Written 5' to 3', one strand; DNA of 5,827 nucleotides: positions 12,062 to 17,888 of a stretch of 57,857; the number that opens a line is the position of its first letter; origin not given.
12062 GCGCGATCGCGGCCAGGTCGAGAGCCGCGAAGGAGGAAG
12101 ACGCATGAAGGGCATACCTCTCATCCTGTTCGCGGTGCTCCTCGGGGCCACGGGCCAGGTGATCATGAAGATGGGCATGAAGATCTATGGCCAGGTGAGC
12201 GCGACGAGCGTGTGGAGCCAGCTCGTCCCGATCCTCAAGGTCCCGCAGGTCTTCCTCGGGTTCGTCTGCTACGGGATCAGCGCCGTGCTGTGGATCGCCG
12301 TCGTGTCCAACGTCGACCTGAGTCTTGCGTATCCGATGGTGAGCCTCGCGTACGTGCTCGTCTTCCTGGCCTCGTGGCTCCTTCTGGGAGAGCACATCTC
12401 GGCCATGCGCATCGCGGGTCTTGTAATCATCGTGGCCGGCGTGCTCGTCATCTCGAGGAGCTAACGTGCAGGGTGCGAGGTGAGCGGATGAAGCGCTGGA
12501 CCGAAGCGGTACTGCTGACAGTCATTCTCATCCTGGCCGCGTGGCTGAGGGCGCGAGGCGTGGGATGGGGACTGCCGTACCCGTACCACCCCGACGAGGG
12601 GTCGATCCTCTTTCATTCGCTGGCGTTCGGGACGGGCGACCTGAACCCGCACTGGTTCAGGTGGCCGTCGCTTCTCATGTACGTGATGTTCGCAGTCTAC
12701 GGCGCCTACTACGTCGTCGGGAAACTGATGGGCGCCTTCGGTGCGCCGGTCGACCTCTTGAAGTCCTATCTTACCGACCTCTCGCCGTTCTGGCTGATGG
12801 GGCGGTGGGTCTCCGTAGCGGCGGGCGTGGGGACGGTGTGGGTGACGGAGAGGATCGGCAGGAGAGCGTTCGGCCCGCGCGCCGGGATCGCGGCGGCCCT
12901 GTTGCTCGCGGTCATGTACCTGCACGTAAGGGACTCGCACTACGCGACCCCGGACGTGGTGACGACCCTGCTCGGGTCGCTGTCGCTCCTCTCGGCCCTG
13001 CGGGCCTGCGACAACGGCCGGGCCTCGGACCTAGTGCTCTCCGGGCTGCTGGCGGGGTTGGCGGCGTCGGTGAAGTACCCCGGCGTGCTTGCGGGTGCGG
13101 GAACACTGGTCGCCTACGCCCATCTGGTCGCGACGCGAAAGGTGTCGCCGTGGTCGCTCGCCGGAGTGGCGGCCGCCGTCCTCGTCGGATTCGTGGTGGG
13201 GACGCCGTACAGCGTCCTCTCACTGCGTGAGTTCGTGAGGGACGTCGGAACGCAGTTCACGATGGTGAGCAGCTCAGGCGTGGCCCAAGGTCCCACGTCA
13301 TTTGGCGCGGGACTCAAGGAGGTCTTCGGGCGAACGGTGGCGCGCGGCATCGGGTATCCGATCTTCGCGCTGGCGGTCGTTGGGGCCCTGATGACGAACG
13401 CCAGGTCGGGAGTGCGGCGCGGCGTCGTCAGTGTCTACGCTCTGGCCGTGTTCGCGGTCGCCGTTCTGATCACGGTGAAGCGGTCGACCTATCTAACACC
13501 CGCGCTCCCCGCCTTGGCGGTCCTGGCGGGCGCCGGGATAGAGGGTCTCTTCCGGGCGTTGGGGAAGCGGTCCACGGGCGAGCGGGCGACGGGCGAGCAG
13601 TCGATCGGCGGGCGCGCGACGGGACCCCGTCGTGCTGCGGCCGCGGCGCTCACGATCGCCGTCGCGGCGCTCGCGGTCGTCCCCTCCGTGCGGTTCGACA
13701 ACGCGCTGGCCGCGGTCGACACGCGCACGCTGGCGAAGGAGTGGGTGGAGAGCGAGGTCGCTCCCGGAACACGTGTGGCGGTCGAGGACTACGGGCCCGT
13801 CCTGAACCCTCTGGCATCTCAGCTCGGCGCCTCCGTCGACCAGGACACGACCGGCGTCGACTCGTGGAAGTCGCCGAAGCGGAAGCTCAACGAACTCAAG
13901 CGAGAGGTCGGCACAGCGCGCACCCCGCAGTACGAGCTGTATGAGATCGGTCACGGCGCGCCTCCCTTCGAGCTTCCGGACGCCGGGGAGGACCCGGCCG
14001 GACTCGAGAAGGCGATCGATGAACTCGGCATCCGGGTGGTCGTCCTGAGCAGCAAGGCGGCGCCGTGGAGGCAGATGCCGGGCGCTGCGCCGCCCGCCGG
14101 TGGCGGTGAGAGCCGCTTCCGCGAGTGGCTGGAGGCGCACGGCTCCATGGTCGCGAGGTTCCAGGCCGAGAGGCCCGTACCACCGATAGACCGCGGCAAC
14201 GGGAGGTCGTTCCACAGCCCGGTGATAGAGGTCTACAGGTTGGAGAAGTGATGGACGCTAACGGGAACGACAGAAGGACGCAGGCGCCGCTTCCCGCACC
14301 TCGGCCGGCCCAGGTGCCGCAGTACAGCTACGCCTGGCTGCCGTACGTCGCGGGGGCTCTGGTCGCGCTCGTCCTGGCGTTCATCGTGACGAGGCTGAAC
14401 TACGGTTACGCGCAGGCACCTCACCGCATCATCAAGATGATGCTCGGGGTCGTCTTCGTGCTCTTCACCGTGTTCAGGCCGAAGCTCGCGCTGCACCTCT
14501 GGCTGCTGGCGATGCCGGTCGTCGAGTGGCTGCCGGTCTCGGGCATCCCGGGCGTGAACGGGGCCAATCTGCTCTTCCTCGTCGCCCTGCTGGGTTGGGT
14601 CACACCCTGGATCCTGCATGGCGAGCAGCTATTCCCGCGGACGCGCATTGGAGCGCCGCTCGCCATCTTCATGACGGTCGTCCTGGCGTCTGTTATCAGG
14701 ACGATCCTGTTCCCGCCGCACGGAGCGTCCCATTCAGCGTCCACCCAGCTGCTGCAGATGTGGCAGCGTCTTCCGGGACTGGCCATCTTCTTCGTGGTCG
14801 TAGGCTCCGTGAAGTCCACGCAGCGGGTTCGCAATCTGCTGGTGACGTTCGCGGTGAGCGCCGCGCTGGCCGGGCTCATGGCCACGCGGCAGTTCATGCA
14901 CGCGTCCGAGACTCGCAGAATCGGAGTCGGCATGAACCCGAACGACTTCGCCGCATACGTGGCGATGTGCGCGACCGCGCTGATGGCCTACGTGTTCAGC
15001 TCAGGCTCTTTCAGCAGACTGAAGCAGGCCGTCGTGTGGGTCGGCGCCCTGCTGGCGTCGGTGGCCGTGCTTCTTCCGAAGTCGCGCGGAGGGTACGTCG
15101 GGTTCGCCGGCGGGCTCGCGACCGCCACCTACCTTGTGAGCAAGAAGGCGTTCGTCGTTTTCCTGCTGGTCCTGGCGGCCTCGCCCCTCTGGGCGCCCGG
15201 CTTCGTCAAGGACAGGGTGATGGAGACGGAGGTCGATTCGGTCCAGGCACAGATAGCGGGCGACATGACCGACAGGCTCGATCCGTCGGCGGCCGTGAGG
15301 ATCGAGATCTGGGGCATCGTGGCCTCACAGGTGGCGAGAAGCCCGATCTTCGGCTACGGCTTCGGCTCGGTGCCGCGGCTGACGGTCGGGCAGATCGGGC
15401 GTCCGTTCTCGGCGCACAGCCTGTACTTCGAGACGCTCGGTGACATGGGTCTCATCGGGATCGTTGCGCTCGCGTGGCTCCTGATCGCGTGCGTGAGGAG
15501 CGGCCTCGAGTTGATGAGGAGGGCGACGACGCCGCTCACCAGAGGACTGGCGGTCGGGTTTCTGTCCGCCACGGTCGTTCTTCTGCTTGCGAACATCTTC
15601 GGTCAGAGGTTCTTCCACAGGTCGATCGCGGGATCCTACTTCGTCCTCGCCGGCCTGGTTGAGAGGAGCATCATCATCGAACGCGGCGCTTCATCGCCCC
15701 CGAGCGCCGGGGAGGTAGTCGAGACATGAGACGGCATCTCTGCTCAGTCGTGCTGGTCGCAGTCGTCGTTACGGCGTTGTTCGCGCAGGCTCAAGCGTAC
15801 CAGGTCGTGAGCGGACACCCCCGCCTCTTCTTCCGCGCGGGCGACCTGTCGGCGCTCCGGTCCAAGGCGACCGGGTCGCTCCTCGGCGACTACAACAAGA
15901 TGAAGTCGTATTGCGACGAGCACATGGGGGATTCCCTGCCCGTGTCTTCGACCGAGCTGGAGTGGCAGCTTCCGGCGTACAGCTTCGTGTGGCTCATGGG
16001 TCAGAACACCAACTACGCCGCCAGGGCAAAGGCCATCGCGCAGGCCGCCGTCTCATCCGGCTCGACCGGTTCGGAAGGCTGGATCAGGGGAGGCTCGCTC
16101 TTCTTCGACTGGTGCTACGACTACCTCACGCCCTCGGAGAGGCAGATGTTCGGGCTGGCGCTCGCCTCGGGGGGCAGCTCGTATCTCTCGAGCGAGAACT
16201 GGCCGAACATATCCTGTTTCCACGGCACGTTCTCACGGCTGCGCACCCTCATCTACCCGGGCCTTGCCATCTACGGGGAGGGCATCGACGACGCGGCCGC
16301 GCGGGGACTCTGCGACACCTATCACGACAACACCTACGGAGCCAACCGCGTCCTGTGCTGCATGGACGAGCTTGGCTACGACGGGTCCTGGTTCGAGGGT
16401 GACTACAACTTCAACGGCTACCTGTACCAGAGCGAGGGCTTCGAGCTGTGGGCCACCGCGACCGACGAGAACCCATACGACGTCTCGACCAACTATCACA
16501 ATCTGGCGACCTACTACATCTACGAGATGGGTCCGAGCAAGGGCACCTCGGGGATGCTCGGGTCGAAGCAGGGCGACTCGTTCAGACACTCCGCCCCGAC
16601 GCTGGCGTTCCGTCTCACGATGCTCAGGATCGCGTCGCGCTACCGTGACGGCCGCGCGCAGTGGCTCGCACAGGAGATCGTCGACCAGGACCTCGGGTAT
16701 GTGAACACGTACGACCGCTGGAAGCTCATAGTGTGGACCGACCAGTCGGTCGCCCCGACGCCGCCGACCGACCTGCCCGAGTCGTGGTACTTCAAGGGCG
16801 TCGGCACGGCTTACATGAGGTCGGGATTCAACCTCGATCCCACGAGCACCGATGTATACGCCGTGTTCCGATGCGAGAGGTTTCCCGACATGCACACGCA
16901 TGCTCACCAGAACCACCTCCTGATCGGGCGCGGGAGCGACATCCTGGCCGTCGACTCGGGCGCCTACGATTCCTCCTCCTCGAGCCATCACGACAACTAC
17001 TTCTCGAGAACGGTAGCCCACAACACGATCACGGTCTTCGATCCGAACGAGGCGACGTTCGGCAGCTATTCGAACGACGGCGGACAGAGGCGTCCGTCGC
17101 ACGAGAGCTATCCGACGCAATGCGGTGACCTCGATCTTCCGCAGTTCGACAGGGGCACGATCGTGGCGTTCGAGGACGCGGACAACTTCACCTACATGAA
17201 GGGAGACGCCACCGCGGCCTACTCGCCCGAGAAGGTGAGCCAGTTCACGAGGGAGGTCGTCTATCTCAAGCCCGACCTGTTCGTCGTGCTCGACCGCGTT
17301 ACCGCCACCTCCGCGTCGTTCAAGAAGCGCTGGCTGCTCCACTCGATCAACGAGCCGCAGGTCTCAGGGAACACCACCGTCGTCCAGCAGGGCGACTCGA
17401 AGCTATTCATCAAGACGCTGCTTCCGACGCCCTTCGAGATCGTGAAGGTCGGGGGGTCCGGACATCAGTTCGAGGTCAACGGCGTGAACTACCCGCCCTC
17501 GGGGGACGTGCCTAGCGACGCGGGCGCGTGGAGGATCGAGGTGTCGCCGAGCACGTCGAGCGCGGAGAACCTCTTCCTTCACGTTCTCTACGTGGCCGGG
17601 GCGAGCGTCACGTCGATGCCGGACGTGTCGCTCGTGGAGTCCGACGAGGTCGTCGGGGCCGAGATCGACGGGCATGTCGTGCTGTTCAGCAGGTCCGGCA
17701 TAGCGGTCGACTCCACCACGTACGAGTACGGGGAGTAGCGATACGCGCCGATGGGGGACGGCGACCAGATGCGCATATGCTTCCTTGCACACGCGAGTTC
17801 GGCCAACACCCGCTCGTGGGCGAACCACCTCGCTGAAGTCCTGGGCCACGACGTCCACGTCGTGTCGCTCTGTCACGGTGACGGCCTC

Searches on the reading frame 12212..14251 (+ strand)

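Call 20: search_protein_families(library=pfam, proteins=[window:12212-14251:+], max_evalue=0.00001)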
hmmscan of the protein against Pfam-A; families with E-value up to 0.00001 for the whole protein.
window:12212-14251:+ (679 aa): 1 family
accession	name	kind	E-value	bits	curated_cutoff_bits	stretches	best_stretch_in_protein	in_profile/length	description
PF13231.12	PMT_2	-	2.3e-16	60.8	26.1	1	198-325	25-152/160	Dolichyl-phosphate-mannose-protein mannosyltransferase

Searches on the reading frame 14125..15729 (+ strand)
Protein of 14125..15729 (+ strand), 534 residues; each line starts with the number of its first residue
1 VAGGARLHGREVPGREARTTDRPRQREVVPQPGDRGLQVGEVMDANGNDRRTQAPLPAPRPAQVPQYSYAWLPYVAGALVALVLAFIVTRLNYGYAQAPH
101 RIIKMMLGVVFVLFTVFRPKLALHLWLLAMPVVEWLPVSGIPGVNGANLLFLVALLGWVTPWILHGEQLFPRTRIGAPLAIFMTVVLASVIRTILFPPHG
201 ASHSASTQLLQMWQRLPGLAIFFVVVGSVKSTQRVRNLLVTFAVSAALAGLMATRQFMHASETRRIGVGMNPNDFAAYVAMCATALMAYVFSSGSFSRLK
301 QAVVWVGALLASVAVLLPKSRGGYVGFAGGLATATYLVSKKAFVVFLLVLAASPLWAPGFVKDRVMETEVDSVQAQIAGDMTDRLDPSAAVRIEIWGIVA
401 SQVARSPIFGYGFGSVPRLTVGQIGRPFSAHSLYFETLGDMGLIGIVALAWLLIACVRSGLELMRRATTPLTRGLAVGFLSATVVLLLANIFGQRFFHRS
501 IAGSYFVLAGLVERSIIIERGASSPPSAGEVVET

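Call 21: search_protein_families(library=pfam, proteins=[window:14125-15729:+], max_evalue=0.00001)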
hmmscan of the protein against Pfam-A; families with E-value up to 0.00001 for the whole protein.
window:14125-15729:+ (534 aa): 1 family
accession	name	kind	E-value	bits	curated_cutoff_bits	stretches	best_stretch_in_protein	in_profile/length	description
PF04932.20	Wzy_C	-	2.9e-16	60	31.7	1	307-449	2-148/149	O-Antigen ligase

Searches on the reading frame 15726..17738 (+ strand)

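Call 21: search_protein_families(library=pfam, proteins=[window:15726-17738:+], max_evalue=0.00001)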
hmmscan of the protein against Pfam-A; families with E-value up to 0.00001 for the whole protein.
window:15726-17738:+ (670 aa): 1 family
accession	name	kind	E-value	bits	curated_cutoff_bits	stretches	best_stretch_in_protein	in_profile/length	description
PF07940.18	Hepar_II_III_C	-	4.4e-13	49.7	24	1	351-558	4-187/237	Heparinase II/III-like, C-terminal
